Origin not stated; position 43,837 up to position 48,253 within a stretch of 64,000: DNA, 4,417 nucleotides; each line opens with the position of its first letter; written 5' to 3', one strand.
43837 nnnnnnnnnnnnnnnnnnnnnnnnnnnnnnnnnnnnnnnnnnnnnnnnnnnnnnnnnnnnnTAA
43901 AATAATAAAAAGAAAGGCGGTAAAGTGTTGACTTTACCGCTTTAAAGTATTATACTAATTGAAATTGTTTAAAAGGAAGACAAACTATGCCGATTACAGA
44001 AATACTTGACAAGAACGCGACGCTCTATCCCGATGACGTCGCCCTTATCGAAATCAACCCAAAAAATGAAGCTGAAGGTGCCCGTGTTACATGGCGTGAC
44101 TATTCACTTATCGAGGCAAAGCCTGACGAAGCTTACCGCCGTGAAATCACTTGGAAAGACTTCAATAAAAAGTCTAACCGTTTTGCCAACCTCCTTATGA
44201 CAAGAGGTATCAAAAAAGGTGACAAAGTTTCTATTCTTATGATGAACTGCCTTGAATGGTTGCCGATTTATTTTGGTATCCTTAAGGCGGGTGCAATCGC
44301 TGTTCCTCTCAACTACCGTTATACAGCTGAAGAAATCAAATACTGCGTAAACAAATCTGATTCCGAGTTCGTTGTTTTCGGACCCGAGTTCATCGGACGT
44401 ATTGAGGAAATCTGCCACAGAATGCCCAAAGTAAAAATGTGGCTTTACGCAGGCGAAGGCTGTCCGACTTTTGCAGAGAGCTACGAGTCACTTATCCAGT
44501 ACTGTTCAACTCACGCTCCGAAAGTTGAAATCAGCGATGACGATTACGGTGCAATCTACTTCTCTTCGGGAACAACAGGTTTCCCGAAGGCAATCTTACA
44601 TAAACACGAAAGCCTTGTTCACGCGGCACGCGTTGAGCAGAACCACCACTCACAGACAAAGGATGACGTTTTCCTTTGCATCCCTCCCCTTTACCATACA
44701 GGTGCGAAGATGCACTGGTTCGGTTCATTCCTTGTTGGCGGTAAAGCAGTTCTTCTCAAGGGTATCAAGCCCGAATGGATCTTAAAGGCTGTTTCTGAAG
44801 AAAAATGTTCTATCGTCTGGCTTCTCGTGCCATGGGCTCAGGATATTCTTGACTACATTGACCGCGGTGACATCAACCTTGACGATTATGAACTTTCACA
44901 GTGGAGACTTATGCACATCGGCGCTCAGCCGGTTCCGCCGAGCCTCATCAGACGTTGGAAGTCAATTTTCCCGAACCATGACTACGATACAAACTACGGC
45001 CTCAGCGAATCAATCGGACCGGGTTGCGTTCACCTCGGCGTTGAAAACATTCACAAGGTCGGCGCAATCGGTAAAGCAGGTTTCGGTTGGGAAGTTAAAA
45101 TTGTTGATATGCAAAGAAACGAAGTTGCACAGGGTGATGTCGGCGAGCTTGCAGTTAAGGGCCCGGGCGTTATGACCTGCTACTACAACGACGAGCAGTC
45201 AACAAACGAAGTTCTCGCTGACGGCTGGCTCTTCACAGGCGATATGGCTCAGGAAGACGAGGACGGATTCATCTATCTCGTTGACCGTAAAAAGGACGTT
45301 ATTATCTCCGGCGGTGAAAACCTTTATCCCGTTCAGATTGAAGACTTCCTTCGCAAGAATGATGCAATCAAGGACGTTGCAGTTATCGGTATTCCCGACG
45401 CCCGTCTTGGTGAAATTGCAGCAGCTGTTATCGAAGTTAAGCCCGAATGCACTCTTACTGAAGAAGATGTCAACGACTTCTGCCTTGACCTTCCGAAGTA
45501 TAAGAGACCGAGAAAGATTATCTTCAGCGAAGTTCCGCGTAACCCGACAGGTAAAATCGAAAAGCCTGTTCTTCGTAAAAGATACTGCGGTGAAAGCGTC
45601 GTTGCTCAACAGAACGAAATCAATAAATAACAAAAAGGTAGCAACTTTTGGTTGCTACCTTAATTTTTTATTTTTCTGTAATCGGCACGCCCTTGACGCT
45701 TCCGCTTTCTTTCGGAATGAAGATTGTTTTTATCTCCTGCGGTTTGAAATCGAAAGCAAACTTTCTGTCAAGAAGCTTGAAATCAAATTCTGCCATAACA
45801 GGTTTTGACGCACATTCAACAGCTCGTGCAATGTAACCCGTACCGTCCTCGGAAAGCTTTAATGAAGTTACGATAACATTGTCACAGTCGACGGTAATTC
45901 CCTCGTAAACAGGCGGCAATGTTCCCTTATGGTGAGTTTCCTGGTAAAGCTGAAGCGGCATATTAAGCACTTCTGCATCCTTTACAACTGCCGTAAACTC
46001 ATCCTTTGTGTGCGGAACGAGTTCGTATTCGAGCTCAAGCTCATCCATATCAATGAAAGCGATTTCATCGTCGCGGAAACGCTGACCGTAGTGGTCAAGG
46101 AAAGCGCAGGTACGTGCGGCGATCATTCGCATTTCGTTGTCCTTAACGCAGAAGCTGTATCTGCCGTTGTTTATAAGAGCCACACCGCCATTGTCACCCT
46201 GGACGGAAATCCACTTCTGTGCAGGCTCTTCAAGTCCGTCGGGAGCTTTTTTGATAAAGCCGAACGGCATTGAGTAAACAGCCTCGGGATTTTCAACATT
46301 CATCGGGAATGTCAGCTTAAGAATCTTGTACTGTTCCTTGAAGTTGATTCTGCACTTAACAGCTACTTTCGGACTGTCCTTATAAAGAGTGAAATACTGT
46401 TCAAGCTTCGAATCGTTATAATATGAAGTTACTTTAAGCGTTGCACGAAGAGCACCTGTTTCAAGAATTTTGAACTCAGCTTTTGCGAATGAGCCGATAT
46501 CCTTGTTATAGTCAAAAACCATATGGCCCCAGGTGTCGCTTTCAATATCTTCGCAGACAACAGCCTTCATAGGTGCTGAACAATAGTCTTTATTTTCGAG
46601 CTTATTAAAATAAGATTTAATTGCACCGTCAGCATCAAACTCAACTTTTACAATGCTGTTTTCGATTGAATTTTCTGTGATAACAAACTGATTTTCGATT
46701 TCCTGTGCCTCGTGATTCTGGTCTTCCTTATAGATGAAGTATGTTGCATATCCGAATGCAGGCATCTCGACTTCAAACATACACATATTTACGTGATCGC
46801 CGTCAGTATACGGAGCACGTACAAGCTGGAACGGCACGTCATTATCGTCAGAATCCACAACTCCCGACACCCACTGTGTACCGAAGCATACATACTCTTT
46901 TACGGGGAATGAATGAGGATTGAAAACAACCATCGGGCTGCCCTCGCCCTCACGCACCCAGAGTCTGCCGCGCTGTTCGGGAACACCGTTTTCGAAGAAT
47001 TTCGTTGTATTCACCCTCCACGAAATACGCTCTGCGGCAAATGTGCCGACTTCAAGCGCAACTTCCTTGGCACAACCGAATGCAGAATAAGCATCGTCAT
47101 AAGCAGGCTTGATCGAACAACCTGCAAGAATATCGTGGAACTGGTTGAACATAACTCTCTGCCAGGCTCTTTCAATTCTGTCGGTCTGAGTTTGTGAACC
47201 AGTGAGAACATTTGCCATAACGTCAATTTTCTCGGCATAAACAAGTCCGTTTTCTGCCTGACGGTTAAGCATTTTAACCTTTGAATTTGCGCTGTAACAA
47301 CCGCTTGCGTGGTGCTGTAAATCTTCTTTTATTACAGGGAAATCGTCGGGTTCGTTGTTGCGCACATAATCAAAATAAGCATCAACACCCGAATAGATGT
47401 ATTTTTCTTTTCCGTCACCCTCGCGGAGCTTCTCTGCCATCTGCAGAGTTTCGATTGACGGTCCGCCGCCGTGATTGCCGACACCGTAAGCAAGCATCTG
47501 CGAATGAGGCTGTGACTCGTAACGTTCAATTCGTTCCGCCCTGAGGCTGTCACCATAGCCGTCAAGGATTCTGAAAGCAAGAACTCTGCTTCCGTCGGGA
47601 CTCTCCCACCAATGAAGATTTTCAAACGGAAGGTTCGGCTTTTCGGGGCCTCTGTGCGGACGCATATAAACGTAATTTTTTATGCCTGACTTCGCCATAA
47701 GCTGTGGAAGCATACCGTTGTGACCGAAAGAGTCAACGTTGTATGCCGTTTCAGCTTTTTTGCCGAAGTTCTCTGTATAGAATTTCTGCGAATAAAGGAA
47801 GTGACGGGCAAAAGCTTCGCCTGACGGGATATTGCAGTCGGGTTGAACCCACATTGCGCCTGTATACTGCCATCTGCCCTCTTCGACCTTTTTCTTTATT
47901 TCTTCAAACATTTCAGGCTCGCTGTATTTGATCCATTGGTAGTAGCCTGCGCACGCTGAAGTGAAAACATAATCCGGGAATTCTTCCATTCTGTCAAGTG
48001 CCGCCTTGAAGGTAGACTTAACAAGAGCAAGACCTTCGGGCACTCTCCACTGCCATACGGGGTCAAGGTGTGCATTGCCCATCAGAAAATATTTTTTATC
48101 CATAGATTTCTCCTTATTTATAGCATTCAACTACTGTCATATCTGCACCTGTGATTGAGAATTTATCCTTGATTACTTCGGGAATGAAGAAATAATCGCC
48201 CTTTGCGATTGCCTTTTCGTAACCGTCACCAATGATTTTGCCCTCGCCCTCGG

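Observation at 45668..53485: Uncharacterised eliminase-type glycyl radical enzyme embedded in a mannoside-catabolism operon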

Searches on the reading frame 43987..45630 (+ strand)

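Call 4: search_protein_families(library=pfam, proteins=[window:43987-45630:+])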
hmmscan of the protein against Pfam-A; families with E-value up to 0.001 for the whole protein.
window:43987-45630:+ (547 aa): 2 families
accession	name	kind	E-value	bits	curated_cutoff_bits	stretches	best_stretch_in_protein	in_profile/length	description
PF00501.34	AMP-binding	-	1.1e-73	248.8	29.9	1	51-400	19-384/384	AMP-binding enzyme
PF13193.12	AMP-binding_C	-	1.6e-10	42.2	24.5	1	450-523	1-76/76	AMP-binding enzyme C-terminal domain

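Call 5: search_protein_families(library=ncbifam, proteins=[window:43987-45630:+])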
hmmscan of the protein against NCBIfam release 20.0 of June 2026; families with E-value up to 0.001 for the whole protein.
window:43987-45630:+ (547 aa): 107 families (the best 25 are shown)
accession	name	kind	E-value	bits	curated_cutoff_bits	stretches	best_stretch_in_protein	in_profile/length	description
NF004837.0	PRK06187.1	subfamily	1.2e-125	419.8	476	1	51-535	31-524/531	long-chain-fatty-acid--CoA ligase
NF006182.0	PRK08316.1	subfamily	7.1e-95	318.4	663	1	52-534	35-518/523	fatty acyl-CoA synthetase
NF005307.0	PRK06839.1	equivalog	5e-91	305.8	748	1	51-530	25-490/496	o-succinylbenzoate--CoA ligase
NF005857.1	PRK07786.1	exception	5.7e-86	289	733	1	52-533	33-512/513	fatty-acid--CoA ligase FadD5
NF009233.0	PRK12583.1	subfamily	8e-82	275.4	832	2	177-532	193-549/558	fatty acid CoA ligase family protein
NF005801.1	PRK07656.1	equivalog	1.4e-81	274.7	657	1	51-530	24-500/500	FadD3 family acyl-CoA ligase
NF004758.0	PRK06087.1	equivalog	5.5e-81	272.6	736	1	54-532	51-534/548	medium-chain fatty-acid--CoA ligase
NF005863.0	PRK07798.1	subfamily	2.3e-80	270.7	543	1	50-524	26-522/540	acyl-CoA synthetase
NF005702.0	PRK07514.1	subfamily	5.5e-76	255.9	558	1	51-534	27-501/506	malonyl-CoA synthase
NF052269.1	Staph_lig_FadD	equivalog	6.4e-75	252.4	650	1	47-531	21-491/499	long-chain-fatty-acid--CoA ligase FadD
NF004797.0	PRK06145.1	equivalog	8.8e-74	248.6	850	1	50-535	23-497/499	acyl-CoA synthetase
NF005676.0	PRK07470.1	equivalog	1.2e-73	248.6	774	1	52-538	44-534/544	acyl-CoA synthetase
NF006181.0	PRK08314.1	subfamily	1.6e-73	247.8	705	2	174-530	193-551/563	long-chain-fatty-acid--CoA ligase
NF002966.0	PRK03640.1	equivalog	1e-71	242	556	1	51-531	25-478/483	o-succinylbenzoate--CoA ligase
NF006020.0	PRK08162.1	subfamily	1.8e-71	241.2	677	1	52-532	43-537/545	acyl-CoA synthetase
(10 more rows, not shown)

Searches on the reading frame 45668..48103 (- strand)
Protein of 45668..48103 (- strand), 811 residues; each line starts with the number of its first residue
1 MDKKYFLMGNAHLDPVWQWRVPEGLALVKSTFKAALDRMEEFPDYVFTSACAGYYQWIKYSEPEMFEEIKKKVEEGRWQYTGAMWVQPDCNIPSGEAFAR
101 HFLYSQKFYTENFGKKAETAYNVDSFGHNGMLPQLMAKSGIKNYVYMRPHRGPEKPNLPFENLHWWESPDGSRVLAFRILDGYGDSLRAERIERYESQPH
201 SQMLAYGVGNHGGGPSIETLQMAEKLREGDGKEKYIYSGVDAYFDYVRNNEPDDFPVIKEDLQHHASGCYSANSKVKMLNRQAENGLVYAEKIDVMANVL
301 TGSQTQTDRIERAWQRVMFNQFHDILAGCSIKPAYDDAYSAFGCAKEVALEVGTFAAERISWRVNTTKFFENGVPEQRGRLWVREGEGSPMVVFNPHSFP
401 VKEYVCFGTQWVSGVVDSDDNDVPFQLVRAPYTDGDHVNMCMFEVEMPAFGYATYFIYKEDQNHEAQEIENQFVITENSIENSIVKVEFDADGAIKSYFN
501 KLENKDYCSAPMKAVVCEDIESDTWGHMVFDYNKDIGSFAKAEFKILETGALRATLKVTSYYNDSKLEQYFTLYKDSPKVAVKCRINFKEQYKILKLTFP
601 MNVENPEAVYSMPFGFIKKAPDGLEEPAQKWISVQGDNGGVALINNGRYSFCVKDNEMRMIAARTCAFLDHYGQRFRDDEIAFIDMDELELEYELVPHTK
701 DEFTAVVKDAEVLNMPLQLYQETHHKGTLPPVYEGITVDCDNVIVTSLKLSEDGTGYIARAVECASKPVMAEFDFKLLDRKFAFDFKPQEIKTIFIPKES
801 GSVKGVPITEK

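Call 4: search_protein_families(library=pfam, proteins=[window:45668-48103:-])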
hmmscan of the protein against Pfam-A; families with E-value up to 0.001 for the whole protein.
window:45668-48103:- (811 aa): 4 families
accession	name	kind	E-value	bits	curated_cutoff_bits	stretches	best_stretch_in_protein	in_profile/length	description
PF01074.27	Glyco_hydro_38N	-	9.4e-55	186.3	25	1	5-257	2-268/270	Glycosyl hydrolases family 38 N-terminal domain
PF07748.19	Glyco_hydro_38C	-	1.8e-28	100.6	25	1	480-667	1-201/206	Glycosyl hydrolases family 38 C-terminal domain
PF09261.16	Alpha-mann_mid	-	8.2e-16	58.3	31.1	1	267-340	4-76/96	Alpha mannosidase middle domain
PF17677.7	Glyco_hydro38C2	-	0.0005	20.6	22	0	742-778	1-36/72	Glycosyl hydrolases family 38 C-terminal beta sandwich domain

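Call 5: search_protein_families(library=ncbifam, proteins=[window:45668-48103:-])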
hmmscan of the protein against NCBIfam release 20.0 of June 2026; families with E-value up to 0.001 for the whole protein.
window:45668-48103:- (811 aa): 1 family
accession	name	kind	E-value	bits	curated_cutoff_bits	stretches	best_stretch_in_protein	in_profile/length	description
NF007331.0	PRK09819.1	equivalog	5.4e-29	100.7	1138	1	9-507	10-520/885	mannosylglycerate hydrolase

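Call 53: search_solved_structures(query=window:45668-48103:-, max_evalue=0.001)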
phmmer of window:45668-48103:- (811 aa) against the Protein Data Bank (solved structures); distinct sequences matched with E-value up to 0.001: 17.
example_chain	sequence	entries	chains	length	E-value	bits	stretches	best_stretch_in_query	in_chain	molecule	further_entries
7vqo_A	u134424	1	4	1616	1.2e-55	192.2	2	6-342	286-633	Ams1, Nbr1 and malE fusion protein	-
6lz1_A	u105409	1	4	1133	4e-49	170.6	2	5-340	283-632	Ams1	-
7dd9_A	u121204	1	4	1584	1.2e-48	169.1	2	5-340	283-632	Alpha-mannosidase,ZZ-type zinc finger-containing protein P35G2.11c,Maltose/maltodextrin-bi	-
5jm0_A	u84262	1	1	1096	1.7e-45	158.6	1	6-340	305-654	Alpha-mannosidase,Alpha-mannosidase,Alpha-mannosidase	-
7ufr_A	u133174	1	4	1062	6.6e-43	150.1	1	8-338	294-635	Alpha-mannosidase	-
7ufs_A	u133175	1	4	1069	1.2e-42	149.2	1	6-339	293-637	Alpha-mannosidase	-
7ufu_A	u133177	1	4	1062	8.4e-42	146.4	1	8-338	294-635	Alpha-mannosidase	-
7uft_A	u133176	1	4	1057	1.5e-41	145.6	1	7-338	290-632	Alpha-mannosidase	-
3lvt_A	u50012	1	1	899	1.8e-16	62.6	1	3-373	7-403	Glycosyl hydrolase, family 38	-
5kbp_A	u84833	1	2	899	4.2e-16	61.4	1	3-373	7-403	Glycosyl hydrolase, family 38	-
2wyh_A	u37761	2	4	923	4.1e-14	54.9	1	56-369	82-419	ALPHA-MANNOSIDASE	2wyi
1hty_A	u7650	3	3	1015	1.1e-05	27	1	4-156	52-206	ALPHA-MANNOSIDASE II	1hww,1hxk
6rpc_A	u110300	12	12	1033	1.1e-05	26.9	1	4-156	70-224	Alpha-mannosidase 2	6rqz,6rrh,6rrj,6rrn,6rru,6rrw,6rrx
1qwu_A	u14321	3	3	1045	1.2e-05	26.9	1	4-156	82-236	Alpha-mannosidase II | Alpha-mannosidase 2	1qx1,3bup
1qwn_A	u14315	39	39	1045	1.2e-05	26.9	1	4-156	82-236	Alpha-mannosidase II | putative golgi alpha-mannosidase II | Alpha-mannosidase 2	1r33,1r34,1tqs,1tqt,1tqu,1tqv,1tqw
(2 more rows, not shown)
